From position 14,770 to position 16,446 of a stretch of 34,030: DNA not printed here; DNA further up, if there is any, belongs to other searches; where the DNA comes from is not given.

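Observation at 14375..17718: RHH-sat-[AP-superfamily]-cysC operon inside a glycosylation island: candidate glycan/protein sulfation module with no recognisable sulfotransferase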

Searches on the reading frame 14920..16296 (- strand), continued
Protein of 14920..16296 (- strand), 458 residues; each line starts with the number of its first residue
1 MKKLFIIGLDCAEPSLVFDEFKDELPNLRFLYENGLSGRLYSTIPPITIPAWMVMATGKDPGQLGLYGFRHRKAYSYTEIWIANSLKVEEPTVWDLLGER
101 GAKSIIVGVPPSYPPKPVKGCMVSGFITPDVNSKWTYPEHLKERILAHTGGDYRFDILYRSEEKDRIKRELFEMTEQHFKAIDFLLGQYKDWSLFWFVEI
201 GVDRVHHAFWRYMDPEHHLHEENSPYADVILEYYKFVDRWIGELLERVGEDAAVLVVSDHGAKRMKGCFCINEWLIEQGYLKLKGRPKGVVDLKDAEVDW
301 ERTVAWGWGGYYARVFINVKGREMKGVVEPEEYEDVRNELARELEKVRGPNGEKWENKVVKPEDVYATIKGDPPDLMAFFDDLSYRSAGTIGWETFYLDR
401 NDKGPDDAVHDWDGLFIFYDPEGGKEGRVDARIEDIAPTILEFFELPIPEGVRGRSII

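Call 32: find_homologous_proteins(query=L049:6882-8264:+, max_evalue=1e-20)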
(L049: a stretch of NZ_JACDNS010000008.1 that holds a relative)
Query L049:6882-8264:+ (460 aa): 5896 proteins with E <= 1e-20 among 8000 candidates; the best 120 are listed.
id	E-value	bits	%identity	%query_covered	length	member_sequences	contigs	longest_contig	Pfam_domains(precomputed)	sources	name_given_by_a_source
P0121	1.7e-296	1002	92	100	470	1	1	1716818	PF01663.28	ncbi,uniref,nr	ncbi:alkaline phosphatase family protein [Pyrococcus yayanosii]|uniref:Type I phosphodiesterase / nu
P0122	9.2e-295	996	91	100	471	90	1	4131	PF01663.28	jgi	-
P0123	5.8e-290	981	92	100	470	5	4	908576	PF01663.28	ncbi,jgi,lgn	jgi:predicted AlkP superfamily phosphohydrolase/phosphomutase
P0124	2.5e-288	975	88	100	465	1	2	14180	PF01663.28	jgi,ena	-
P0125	2.6e-282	955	88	100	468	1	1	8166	PF01663.28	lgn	-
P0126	1.7e-278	943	86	100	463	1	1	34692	PF01663.28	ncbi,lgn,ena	ncbi:alkaline phosphatase family protein [Methanocaldococcus sp.]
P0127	6.4e-278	941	85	100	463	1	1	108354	PF01663.28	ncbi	ncbi:alkaline phosphatase family protein [Methanocaldococcus sp.]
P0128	1.8e-277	939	85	100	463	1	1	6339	PF01663.28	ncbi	ncbi:alkaline phosphatase family protein [Methanocaldococcus sp.]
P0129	2.0e-277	939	85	100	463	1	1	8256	PF01663.28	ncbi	ncbi:alkaline phosphatase family protein [Methanocaldococcus sp.]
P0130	3.2e-277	939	85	100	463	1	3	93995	PF01663.28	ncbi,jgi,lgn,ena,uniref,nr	ncbi:alkaline phosphatase family protein [Methanocaldococcus sp.]|uniref:alkaline phosphatase family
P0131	9.0e-275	930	85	100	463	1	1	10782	PF01663.28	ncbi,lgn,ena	-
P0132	1.8e-273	926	85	100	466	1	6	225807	PF01663.28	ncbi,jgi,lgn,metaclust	jgi:predicted AlkP superfamily phosphohydrolase/phosphomutase|metaclust:\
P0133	3.4e-272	922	85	100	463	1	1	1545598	PF01663.28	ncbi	ncbi:alkaline phosphatase family protein [Methanocaldococcus sp. 28A]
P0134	2.8e-269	912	84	100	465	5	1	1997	PF01663.28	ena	-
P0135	2.7e-267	906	84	100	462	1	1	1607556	PF01663.28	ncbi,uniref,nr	ncbi:type I phosphodiesterase/nucleotide pyrophosphatase 1 [Methanocaldococcus bathoardescens]|unire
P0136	1.1e-265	901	83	100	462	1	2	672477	PF01663.28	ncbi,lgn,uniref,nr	ncbi:alkaline phosphatase family protein [Methanotorris formicicus]|uniref:Type I phosphodiesterase/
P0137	1.5e-264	897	81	100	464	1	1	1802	PF01663.28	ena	-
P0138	2.6e-263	893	80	100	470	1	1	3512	PF01663.28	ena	-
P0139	4.2e-263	892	80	100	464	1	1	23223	PF01663.28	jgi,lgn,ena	-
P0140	1.1e-262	891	80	100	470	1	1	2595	PF01663.28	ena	-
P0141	1.5e-258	877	79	100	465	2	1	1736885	PF01663.28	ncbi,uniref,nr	ncbi:alkaline phosphatase family protein [Pyrococcus sp. ST04]|uniref:alkaline phosphatase family pr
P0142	8.5e-252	855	78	100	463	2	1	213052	PF01663.28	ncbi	ncbi:MAG: alkaline phosphatase family protein [Candidatus Asgardarchaeia archaeon]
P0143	9.0e-252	855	77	100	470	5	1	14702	PF01663.28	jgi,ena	-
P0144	9.5e-250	848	79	100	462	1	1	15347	PF01663.28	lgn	-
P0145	2.1e-248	844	77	100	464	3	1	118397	PF01663.28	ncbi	ncbi:alkaline phosphatase family protein [Geoglobus ahangari]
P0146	2.4e-248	843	76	100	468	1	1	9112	PF01663.28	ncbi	-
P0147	3.5e-248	843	76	100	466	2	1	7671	PF01663.28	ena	-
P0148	5.2e-248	842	75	100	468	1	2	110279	PF01663.28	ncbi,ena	-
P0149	6.4e-248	842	75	100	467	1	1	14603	PF01663.28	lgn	-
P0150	1.6e-247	841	76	100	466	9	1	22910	PF01663.28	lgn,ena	-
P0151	2.8e-247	840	76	100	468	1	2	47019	PF01663.28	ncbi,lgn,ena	-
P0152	3.0e-247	840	76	100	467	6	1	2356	PF01663.28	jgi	-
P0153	1.9e-246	837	76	100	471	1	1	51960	PF01663.28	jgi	-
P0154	5.0e-246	836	75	100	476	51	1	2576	PF01663.28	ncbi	-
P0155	5.8e-246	835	75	100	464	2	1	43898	PF01663.28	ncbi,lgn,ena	-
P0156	1.5e-245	834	77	100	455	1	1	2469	PF01663.28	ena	-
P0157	6.8e-245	832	76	100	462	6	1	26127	PF01663.28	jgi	-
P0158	1.4e-244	831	77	98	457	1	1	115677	PF01663.28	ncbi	-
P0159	9.6e-244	828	76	100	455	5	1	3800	PF01663.28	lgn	-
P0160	1.1e-243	828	76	100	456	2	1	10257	PF01663.28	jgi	-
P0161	1.1e-243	828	73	100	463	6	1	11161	PF01663.28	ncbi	ncbi:MAG: alkaline phosphatase family protein [Candidatus Korarchaeum sp.]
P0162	3.9e-243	826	77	100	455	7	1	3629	PF01663.28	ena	-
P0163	6.1e-243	825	77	100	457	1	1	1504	PF01663.28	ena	-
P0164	2.5e-242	823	76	100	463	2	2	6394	PF01663.28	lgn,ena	-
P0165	6.8e-242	822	76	100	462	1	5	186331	PF01663.28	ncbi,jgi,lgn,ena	-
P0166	7.5e-242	822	75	100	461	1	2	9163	PF01663.28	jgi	-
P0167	9.5e-242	822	76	99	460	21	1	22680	PF01663.28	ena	-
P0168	4.6e-241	819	75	100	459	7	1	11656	PF01663.28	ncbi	-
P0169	1.2e-240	818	75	100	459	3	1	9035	PF01663.28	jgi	-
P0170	1.7e-240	817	73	100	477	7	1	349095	PF01663.28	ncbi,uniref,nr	ncbi:alkaline phosphatase family protein [Thermococcus sp. MV11]|uniref:alkaline phosphatase family 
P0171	3.7e-240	816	75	100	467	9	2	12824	PF01663.28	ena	-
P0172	5.0e-240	816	76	99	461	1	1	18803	PF01663.28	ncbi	-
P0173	6.5e-240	816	75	100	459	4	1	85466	PF01663.28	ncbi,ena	-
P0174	8.0e-240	815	75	99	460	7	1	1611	PF01663.28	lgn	-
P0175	1.2e-239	815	74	100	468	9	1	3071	PF01663.28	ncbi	-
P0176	1.8e-239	814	75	100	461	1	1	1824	PF01663.28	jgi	-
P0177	2.9e-239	813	74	100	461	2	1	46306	PF01663.28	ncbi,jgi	-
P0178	3.2e-239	813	75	100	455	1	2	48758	PF01663.28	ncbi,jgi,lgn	jgi:predicted AlkP superfamily phosphohydrolase/phosphomutase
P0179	4.2e-239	813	75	99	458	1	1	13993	PF01663.28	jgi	-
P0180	5.0e-239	813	73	100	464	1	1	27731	PF01663.28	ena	-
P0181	5.0e-239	813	73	100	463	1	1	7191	PF01663.28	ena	-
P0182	6.8e-239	812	73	100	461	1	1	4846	PF01663.28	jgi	-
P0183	9.6e-239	812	73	100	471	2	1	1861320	PF01663.28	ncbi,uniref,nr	ncbi:hypothetical protein PNA2_1053 [Pyrococcus sp. NA2]|uniref:alkaline phosphatase family protein 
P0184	1.1e-238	811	73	100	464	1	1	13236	PF01663.28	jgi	-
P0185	5.5e-238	809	75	100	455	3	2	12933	PF01663.28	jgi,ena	-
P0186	9.1e-238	808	75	97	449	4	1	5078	PF01663.28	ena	-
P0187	1.7e-237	807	76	100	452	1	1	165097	PF01663.28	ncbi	-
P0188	3.3e-237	807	74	100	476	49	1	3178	PF01663.28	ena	-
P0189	3.8e-237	806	73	100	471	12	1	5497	PF01663.28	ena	-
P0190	5.6e-237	806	72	100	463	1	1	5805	PF01663.28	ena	-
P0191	1.6e-236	804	72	100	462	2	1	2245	PF01663.28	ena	-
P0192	2.1e-236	804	74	100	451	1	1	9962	PF01663.28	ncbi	-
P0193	8.4e-236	802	74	100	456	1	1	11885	PF01663.28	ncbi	-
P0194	1.3e-235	801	74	100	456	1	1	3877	PF01663.28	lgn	-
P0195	1.6e-235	801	73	100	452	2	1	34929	PF01663.28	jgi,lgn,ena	-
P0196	5.8e-235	799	73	100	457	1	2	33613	PF01663.28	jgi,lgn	jgi:predicted AlkP superfamily phosphohydrolase/phosphomutase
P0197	8.7e-235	799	73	100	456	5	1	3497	PF01663.28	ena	-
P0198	2.3e-234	797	72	100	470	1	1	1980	PF01663.28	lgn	-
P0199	7.7e-234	795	74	100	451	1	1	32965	PF01663.28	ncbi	-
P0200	1.0e-233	795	74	100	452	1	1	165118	PF01663.28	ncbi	-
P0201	1.4e-233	795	72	100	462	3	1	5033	PF01663.28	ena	-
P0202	1.6e-233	794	71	100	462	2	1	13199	PF01663.28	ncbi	-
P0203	2.8e-233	794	72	100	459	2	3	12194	PF01663.28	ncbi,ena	-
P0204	4.5e-233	793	72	100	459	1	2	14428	PF01663.28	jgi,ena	-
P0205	4.9e-233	793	74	98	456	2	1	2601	PF01663.28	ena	-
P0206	8.8e-233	792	75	97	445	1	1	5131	PF01663.28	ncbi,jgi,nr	ncbi:nucleotide pyrophosphatase [Archaeoglobales archaeon]|nr:MAG: nucleotide pyrophosphatase [Archa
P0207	1.1e-232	792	74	100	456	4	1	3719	PF01663.28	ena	-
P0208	1.3e-232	791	72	100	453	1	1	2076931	PF01663.28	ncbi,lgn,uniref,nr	ncbi:hypothetical protein Asulf_01927 [Archaeoglobus sulfaticallidus PM70-1]|uniref:Nucleotide pyrop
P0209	3.7e-232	790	73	100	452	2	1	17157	PF01663.28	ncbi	-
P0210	4.6e-232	790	74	100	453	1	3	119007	PF01663.28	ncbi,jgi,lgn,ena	-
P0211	1.3e-231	788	72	100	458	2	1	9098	PF01663.28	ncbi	-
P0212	4.3e-231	786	72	97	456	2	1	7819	PF01663.28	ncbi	-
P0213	1.8e-230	784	72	100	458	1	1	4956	PF01663.28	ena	-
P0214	3.1e-230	784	72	100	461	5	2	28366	PF01663.28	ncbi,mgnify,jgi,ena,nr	ncbi:nucleotide pyrophosphatase [Archaeoglobales archaeon]|mgnify:CR=1 FL=1|nr:MAG: nucleotide pyrop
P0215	9.2e-230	782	72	100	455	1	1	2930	PF01663.28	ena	-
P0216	9.3e-230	782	72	100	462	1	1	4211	PF01663.28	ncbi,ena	-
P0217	4.2e-229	780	72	100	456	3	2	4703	PF01663.28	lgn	-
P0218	7.6e-229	779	72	100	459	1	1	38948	PF01663.28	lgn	-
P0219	8.2e-229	779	72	99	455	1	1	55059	PF01663.28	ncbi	-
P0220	4.0e-228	777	72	99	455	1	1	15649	PF01663.28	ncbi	-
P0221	5.2e-228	776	69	100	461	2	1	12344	PF01663.28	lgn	-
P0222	1.1e-227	775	70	100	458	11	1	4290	PF01663.28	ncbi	ncbi:MAG: alkaline phosphatase family protein, partial [Archaeoglobaceae archaeon]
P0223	2.7e-227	774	71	99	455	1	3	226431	PF01663.28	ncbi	-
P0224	2.9e-227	774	71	100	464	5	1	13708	PF01663.28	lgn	-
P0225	4.6e-227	773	71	99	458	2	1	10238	PF01663.28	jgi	jgi:predicted AlkP superfamily phosphohydrolase/phosphomutase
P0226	5.3e-227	773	69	100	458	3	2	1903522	PF01663.28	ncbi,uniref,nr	ncbi:alkaline phosphatase family protein [Geoglobus acetivorans]|uniref:Alkaline phosphatase family 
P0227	1.0e-226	772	71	100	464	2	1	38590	PF01663.28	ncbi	-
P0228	1.3e-226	772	72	98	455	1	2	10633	PF01663.28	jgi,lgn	jgi:predicted AlkP superfamily phosphohydrolase/phosphomutase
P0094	1.4e-226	772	72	100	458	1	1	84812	PF01663.28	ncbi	-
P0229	2.8e-226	771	73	98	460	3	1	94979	PF01663.28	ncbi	-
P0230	5.2e-226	770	69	100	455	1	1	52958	PF01663.28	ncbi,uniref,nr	ncbi:alkaline phosphatase family protein [Archaeoglobus neptunius]|uniref:alkaline phosphatase famil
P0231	1.3e-225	768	70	100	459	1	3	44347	PF01663.28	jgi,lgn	jgi:predicted AlkP superfamily phosphohydrolase/phosphomutase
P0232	2.2e-225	768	70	99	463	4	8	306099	PF01663.28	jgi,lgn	-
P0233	4.2e-225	767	69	100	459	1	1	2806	PF01663.28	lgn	-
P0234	6.9e-225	766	70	100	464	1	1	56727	PF01663.28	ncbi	ncbi:MAG: alkaline phosphatase family protein [Candidatus Hodarchaeota archaeon]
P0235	1.6e-224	765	70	100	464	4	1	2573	PF01663.28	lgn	-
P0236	1.7e-224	765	69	100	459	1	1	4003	PF01663.28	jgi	jgi:predicted AlkP superfamily phosphohydrolase/phosphomutase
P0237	2.2e-224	764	70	100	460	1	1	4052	PF01663.28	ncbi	ncbi:MAG: alkaline phosphatase family protein [Promethearchaeota archaeon]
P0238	2.7e-224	764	70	100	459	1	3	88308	PF01663.28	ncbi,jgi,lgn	jgi:predicted AlkP superfamily phosphohydrolase/phosphomutase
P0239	3.1e-224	764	68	100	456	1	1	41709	PF01663.28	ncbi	-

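Call 33: find_encoding_contigs(protein=P0121, flank=7000, max_places=2)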
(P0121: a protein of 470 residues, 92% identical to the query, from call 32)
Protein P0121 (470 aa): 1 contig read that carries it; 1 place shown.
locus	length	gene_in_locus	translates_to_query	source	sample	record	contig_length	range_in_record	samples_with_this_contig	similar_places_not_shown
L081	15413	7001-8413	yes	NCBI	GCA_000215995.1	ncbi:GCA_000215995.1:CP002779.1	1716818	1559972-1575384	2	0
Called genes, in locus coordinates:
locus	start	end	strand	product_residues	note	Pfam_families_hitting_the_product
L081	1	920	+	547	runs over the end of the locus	PF00118:Cpn60_TCP1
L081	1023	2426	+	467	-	PF00890:FAD_binding_2, PF01266:DAO (faint), PF03486:HI0933_like, PF07992:Pyr_redox_2 (weak), PF13450:NAD_binding_8 (weak), PF02910:Succ_DH_flav_C (weak)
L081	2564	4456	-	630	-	PF00930:DPPIV_N (faint), PF26549:Tricorn_N, PF26550:Tricorn_2nd (faint), PF07676:PD40 (weak), PF05448:AXE1 (faint), PF02129:Peptidase_S15 (weak), PF00326:Peptidase_S9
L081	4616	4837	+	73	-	-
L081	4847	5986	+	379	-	PF14306:PUA_2, PF01747:ATP-sulfurylase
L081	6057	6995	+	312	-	PF01368:DHH (weak)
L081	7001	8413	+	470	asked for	PF01663:Phosphodiest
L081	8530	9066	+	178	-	PF01583:APS_kinase, PF20720:nSTAND3 (faint), PF01656:CbiA (weak), PF08433:KTI12 (weak), PF13238:AAA_18, PF13671:AAA_33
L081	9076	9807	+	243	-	PF01925:TauE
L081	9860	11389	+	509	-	PF01943:Polysacc_synt, PF13440:Polysacc_synt_3, PF01554:MatE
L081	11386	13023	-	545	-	PF01663:Phosphodiest, PF00884:Sulfatase (weak), PF16347:SGSH_C (weak)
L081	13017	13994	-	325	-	PF13641:Glyco_tranf_2_3, PF00535:Glycos_transf_2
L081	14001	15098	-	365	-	PF01041:DegT_DnrJ_EryC1, PF00155:Aminotran_1_2, PF00266:Aminotran_5 (weak), PF01212:Beta_elim_lyase (weak), PF01053:Cys_Met_Meta_PP (weak)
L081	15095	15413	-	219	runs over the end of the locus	PF25084:LbH_EIF2B (weak), PF25087:GMPPB_C (faint), PF00132:Hexapep, PF14602:Hexapep_2 (faint), PF00132:Hexapep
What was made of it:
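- The context of P0121 is 73-aa gene, sat, DHH, PF01663, APS kinase, TauE (call 33). The P. yayanosii cluster abuts Wzx, GT2 and DegT genes (call 33).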

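Call 35: list_cluster_members(proteins=[P0170, P0183, P0141, P0123, P0002, P0003])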
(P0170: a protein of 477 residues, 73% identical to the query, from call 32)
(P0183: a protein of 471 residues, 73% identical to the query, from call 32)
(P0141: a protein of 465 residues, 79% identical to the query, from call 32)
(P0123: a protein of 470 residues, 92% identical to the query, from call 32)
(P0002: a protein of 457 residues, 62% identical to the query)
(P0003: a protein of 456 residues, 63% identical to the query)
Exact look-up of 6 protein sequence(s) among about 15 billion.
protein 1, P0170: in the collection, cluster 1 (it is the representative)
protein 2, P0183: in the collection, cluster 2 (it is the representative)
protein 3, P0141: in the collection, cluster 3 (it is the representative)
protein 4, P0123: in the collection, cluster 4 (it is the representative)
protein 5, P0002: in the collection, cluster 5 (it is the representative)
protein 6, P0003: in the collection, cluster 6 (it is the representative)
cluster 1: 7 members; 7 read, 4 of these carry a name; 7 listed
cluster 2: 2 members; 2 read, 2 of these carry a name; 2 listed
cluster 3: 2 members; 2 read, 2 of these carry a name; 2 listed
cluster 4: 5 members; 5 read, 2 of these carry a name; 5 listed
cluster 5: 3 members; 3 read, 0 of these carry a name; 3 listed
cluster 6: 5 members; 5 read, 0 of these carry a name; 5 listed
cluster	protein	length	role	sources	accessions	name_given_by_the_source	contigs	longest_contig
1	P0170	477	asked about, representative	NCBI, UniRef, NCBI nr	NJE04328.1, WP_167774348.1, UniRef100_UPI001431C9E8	alkaline phosphatase family protein [Thermococcus sp. MV11] | alkaline phosphatase family protein n=1 Tax=Thermococcus sp. MV11 TaxID=1638267 ...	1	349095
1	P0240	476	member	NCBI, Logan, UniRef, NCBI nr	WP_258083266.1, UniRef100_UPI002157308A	alkaline phosphatase family protein [Thermococcus thermotolerans] | alkaline phosphatase family protein n=1 Tax=Thermococcus thermotolerans TaxID=2969672 ...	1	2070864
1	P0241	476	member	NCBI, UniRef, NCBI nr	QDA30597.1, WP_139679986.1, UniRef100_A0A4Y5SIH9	nucleotide pyrophosphatase [Thermococcus indicus] | Nucleotide pyrophosphatase n=1 Tax=Thermococcus indicus TaxID=2586643 ... | alkaline phosphatase family protein [Thermococcus indicus]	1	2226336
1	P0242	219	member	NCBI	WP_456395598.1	alkaline phosphatase family protein, partial [Thermococcus sp.]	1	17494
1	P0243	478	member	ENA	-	-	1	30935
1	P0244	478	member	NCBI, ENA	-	-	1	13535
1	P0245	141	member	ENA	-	-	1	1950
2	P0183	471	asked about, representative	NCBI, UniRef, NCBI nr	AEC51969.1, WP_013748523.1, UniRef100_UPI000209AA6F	hypothetical protein PNA2_1053 [Pyrococcus sp. NA2] | alkaline phosphatase family protein n=1 Tax=Pyrococcus sp. (strain NA2) TaxID=342949 ... | alkaline phosphatase family protein [Pyrococcus sp. NA2]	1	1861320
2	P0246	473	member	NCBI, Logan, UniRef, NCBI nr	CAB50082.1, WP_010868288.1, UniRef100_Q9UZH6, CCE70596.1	alkaline phosphatase family protein [Pyrococcus abyssi] | Protein involved in mitomycin biosynthesis n=1 Tax=Pyrococcus abyssi (strain GE5 / Orsay) ...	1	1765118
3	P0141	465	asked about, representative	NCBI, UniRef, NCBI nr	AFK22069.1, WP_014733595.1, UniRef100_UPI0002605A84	alkaline phosphatase family protein [Pyrococcus sp. ST04] | alkaline phosphatase family protein n=1 Tax=Pyrococcus sp. ST04 TaxID=1183377 ...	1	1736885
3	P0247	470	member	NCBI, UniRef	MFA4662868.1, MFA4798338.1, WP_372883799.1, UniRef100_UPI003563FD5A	alkaline phosphatase family protein [Pyrococcus kukulkanii] | alkaline phosphatase family protein n=1 Tax=Pyrococcus kukulkanii TaxID=1609559 ...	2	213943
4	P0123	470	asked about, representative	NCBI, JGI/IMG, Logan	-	predicted AlkP superfamily phosphohydrolase/phosphomutase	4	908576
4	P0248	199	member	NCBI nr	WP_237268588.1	alkaline phosphatase family protein [Thermococcus celer]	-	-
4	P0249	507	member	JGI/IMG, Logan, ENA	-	-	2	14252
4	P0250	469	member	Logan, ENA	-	-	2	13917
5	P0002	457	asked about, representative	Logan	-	-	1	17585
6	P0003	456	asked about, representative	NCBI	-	-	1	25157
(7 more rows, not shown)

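Call 42: find_encoding_contigs(protein=P0003, flank=10000, max_places=2)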
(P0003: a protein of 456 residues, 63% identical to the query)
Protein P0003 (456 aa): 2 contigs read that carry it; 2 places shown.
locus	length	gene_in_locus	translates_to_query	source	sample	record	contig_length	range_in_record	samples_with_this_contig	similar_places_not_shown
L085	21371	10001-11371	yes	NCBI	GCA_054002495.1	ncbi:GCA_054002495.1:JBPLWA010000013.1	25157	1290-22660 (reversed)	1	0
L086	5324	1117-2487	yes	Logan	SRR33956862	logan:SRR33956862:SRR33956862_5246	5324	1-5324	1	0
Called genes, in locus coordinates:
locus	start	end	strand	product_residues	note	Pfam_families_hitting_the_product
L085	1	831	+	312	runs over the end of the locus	PF04055:Radical_SAM, PF13353:Fer4_12 (weak), PF13186:SPASM (weak)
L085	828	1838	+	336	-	PF00483:NTP_transferase, PF12804:NTP_transf_3 (weak), PF01050:MannoseP_isomer (faint), PF07883:Cupin_2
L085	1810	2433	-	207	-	PF06197:DUF998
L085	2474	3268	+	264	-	PF00294:PfkB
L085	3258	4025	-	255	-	PF00795:CN_hydrolase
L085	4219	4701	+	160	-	-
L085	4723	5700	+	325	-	-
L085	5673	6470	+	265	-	PF00005:ABC_tran, PF02463:SMC_N (faint), PF13304:AAA_21 (weak)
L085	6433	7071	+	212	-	-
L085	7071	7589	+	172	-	-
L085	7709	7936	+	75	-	-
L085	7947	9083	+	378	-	PF14306:PUA_2, PF01747:ATP-sulfurylase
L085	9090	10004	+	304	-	PF01368:DHH (weak)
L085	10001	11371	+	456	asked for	PF01663:Phosphodiest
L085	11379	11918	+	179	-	PF01583:APS_kinase, PF08433:KTI12, PF13671:AAA_33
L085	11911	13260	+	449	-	PF00939:Na_sulph_symp, PF03600:CitMHS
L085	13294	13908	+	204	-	-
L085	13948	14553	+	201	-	PF25087:GMPPB_C (faint), PF25084:LbH_EIF2B, PF00132:Hexapep, PF14602:Hexapep_2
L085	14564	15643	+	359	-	PF00155:Aminotran_1_2, PF01041:DegT_DnrJ_EryC1, PF01053:Cys_Met_Meta_PP (weak), PF01212:Beta_elim_lyase, PF00266:Aminotran_5 (weak)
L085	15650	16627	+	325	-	PF01408:GFO_IDH_MocA, PF22725:GFO_IDH_MocA_C3, PF02894:GFO_IDH_MocA_C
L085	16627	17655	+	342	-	PF00685:Sulfotransfer_1 (faint), PF13469:Sulfotransfer_3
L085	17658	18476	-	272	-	PF00483:NTP_transferase, PF12804:NTP_transf_3 (weak)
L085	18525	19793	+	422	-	PF02826:2-Hacid_dh_C (faint), PF03446:NAD_binding_2 (faint), PF03721:UDPG_MGDP_dh_N, PF03807:F420_oxidored (faint), PF00984:UDPG_MGDP_dh, PF03720:UDPG_MGDP_dh_C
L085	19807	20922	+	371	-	PF13439:Glyco_transf_4, PF13579:Glyco_trans_4_4, PF00534:Glycos_transf_1, PF13692:Glyco_trans_1_4, PF26337:Gtf3_C (weak), PF13524:Glyco_trans_1_2 (weak)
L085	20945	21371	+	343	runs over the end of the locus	PF00953:Glycos_transf_4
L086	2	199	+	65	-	?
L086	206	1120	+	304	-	PF01368:DHH (weak)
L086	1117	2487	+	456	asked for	PF01663:Phosphodiest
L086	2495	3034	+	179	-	PF01583:APS_kinase, PF08433:KTI12, PF13671:AAA_33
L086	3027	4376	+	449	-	PF00939:Na_sulph_symp, PF03600:CitMHS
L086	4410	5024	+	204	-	-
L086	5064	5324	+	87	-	?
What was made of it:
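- In L085 the cassette is followed by a DASS symporter, a hexapeptide acetyltransferase, DegT, a GFO oxidoreductase, Sulfotransfer_3, a UDP-sugar dehydrogenase, GT4 and a WecA-like GT (call 42). L085 links the cassette directly to a sulfotransferase and sugar genes (call 42).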
